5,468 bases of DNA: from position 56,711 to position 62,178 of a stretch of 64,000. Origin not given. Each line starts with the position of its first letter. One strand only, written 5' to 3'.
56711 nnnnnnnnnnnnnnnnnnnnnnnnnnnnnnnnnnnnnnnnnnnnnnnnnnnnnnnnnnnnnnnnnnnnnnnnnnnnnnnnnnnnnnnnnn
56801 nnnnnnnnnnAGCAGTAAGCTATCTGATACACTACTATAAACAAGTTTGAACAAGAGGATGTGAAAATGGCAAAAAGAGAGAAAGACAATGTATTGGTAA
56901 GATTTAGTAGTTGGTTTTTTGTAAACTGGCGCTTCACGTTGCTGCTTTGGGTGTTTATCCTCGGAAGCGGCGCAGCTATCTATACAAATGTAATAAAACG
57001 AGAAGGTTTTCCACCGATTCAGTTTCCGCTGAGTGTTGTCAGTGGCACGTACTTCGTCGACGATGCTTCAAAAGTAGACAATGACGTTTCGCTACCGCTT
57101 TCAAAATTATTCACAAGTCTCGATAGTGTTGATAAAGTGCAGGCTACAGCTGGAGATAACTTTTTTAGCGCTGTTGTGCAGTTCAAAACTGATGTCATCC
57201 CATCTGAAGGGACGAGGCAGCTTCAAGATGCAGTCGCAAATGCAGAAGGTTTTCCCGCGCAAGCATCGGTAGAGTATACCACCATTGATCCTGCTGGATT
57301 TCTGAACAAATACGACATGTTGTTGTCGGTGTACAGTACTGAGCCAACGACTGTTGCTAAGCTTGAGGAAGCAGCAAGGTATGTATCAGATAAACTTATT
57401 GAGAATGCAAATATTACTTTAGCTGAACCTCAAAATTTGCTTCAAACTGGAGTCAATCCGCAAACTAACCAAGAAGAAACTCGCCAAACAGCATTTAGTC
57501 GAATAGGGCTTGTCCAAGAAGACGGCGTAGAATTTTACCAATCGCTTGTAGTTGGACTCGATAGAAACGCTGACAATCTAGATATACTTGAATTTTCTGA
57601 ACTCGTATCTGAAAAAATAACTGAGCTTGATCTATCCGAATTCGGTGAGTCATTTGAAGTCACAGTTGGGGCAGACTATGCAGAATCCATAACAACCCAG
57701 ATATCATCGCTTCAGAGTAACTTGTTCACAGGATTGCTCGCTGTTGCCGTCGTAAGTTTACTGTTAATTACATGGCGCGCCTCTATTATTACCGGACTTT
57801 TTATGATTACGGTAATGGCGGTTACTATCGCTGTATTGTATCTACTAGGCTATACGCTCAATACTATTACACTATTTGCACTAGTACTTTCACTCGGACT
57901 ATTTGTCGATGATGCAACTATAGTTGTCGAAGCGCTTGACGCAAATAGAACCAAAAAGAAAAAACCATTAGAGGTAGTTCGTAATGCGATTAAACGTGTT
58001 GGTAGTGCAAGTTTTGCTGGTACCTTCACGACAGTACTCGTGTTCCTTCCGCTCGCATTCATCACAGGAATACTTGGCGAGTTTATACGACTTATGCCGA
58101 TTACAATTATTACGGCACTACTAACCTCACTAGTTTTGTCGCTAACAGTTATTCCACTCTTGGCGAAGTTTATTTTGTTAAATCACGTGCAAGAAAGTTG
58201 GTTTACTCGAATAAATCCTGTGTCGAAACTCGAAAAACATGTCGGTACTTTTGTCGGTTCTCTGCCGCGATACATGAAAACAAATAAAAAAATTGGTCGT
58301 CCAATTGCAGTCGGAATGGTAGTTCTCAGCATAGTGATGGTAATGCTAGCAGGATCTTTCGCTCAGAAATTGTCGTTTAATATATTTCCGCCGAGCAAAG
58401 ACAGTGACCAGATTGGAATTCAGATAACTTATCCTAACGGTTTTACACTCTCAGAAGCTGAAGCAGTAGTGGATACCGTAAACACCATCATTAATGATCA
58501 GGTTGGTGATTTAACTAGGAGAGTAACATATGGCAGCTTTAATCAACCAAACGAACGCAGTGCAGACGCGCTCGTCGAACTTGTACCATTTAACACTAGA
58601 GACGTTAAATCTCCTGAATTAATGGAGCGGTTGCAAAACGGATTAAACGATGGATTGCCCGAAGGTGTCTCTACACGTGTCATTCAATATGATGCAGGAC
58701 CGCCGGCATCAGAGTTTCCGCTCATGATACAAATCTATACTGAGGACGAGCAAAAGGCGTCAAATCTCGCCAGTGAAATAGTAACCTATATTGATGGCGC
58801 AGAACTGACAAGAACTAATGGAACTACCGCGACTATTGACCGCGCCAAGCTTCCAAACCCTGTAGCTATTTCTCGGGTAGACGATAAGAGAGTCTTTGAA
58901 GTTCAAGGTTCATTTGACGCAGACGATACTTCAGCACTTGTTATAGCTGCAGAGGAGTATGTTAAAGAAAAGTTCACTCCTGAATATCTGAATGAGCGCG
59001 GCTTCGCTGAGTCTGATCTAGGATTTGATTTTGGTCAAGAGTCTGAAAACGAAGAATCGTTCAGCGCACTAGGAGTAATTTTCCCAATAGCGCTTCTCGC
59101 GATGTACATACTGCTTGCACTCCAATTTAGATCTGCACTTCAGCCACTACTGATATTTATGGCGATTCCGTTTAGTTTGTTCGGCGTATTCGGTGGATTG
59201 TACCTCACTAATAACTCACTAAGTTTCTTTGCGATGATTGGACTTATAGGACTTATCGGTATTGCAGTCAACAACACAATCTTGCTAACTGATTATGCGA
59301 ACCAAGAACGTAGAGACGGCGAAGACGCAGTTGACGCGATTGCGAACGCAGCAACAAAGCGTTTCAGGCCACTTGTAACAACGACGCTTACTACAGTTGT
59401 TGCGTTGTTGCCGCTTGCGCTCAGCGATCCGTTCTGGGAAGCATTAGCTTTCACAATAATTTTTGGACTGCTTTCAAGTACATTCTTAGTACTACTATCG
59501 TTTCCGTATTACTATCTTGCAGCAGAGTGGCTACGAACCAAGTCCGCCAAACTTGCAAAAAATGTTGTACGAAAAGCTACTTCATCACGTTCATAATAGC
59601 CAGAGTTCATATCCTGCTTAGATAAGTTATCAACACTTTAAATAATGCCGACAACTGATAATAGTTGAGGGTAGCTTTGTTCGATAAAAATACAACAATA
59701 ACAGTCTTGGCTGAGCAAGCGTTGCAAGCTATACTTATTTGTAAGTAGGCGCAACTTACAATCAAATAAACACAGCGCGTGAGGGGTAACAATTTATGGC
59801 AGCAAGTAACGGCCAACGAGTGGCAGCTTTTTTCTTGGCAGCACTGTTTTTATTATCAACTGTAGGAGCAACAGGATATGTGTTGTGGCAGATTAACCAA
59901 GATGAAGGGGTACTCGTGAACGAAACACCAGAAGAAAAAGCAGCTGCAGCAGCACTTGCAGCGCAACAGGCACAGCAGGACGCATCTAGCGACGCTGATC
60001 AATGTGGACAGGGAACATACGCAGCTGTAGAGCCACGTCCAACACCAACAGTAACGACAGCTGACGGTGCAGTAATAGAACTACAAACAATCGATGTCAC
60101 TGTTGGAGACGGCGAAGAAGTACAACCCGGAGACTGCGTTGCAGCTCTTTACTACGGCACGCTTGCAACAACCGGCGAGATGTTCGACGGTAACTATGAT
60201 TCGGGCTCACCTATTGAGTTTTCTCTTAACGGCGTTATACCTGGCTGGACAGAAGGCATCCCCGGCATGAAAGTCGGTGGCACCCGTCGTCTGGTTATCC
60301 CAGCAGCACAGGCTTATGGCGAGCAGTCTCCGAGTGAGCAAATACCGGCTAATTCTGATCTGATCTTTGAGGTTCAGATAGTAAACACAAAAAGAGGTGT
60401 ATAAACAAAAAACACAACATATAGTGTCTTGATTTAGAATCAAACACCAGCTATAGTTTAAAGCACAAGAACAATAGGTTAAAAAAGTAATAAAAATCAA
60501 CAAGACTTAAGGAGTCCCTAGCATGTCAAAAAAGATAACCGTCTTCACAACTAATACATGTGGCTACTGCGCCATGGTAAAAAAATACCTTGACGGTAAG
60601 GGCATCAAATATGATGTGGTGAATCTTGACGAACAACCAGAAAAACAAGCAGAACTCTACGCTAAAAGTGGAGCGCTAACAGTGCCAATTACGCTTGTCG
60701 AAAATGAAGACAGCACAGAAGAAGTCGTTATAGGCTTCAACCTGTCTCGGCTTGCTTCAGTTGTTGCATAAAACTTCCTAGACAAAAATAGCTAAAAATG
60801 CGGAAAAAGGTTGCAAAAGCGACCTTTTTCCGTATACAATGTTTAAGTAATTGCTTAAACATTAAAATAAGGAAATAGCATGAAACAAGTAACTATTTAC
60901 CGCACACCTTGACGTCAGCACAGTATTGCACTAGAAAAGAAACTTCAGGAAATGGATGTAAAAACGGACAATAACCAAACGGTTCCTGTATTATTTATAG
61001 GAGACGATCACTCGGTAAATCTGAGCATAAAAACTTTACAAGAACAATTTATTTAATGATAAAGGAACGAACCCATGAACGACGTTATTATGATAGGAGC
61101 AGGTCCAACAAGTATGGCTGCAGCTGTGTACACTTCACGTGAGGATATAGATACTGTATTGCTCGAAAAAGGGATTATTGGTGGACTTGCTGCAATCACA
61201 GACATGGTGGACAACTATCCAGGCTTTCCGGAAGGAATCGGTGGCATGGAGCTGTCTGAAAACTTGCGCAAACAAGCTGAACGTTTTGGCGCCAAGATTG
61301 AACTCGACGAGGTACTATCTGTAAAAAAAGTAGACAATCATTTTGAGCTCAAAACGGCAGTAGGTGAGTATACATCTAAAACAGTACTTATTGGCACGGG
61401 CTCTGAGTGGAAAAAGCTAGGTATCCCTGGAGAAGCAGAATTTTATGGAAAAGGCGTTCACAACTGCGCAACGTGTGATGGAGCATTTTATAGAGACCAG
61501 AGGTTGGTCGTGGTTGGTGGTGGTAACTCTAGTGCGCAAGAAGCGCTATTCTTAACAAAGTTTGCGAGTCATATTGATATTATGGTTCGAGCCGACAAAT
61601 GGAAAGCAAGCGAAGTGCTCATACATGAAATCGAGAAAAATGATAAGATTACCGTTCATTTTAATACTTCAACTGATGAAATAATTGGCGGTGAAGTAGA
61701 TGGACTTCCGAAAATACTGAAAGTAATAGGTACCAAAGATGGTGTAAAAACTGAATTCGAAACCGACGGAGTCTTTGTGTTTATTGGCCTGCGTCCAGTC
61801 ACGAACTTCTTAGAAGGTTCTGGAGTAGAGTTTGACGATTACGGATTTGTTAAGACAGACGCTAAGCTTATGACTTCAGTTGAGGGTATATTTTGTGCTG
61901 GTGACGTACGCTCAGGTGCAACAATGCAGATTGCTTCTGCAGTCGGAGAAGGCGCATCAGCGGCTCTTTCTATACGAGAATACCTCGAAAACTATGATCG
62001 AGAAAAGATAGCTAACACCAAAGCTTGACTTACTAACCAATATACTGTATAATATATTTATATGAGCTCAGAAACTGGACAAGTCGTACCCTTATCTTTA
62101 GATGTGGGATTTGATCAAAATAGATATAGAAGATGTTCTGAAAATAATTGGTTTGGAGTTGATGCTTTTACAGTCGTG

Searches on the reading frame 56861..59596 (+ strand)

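Call 45: search_protein_families(library=pfam, proteins=[window:56861-59596:+], max_evalue=0.0001)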
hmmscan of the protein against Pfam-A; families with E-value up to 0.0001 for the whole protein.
window:56861-59596:+ (911 aa): 3 families
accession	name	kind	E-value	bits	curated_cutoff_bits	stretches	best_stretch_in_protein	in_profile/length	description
PF00873.25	ACR_tran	-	2.4e-98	330.6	28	2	239-597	289-646/1021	AcrB/AcrD/AcrF family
PF02355.23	SecD_SecF_C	-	1.5e-11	44.5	20.5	1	743-874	39-172/189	Protein export membrane protein SecD/SecF, C-terminal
PF03176.21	MMPL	-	5.4e-08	32.6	20.5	1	736-878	144-292/333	MMPL family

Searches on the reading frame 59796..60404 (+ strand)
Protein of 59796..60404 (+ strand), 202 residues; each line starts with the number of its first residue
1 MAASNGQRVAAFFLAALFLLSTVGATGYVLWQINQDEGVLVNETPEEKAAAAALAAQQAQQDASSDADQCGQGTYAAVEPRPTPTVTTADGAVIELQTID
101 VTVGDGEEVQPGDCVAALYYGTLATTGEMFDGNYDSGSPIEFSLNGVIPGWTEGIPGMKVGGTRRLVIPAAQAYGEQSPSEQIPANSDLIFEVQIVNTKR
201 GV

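Call 94: search_protein_families(library=pfam, proteins=[window:59796-60404:+], max_evalue=0.001)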
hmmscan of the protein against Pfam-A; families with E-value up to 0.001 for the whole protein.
window:59796-60404:+ (202 aa): 1 family
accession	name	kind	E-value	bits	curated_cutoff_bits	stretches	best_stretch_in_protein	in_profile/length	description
PF00254.34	FKBP_C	-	2.1e-25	89.3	21.1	1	107-195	3-93/94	FKBP-type peptidyl-prolyl cis-trans isomerase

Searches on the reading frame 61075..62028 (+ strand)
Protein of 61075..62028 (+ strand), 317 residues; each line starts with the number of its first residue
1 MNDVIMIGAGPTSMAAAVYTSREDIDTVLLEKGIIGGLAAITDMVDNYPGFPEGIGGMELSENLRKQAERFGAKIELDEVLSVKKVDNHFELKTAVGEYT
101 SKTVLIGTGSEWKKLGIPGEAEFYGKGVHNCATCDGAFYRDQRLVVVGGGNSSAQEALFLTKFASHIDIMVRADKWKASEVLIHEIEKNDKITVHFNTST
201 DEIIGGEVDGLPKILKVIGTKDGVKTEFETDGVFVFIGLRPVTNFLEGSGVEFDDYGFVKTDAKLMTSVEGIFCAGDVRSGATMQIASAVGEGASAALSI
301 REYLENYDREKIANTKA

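Call 94: search_protein_families(library=pfam, proteins=[window:61075-62028:+], max_evalue=0.001)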
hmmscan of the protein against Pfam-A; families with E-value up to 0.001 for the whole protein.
window:61075-62028:+ (317 aa): 6 families
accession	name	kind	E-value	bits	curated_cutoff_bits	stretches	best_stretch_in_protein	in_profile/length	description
PF07992.20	Pyr_redox_2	-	8.9e-46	157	26.1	1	3-293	2-291/291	Pyridine nucleotide-disulphide oxidoreductase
PF13738.12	Pyr_redox_3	-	1.1e-27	97.5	30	1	53-276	76-305/305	Pyridine nucleotide-disulphide oxidoreductase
PF00070.33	Pyr_redox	-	1.1e-09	39.1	22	1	143-207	1-70/82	Pyridine nucleotide-disulphide oxidoreductase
PF03486.20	HI0933_like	-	0.00016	21.6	50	0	3-33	2-32/244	HI0933-like protein Rossmann domain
PF13434.12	Lys_Orn_oxgnase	-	0.00022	20.9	21.3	0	79-193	120-244/339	L-lysine 6-monooxygenase/L-ornithine 5-monooxygenase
PF01266.30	DAO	-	0.00037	20.6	27.9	0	3-36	1-35/353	FAD dependent oxidoreductase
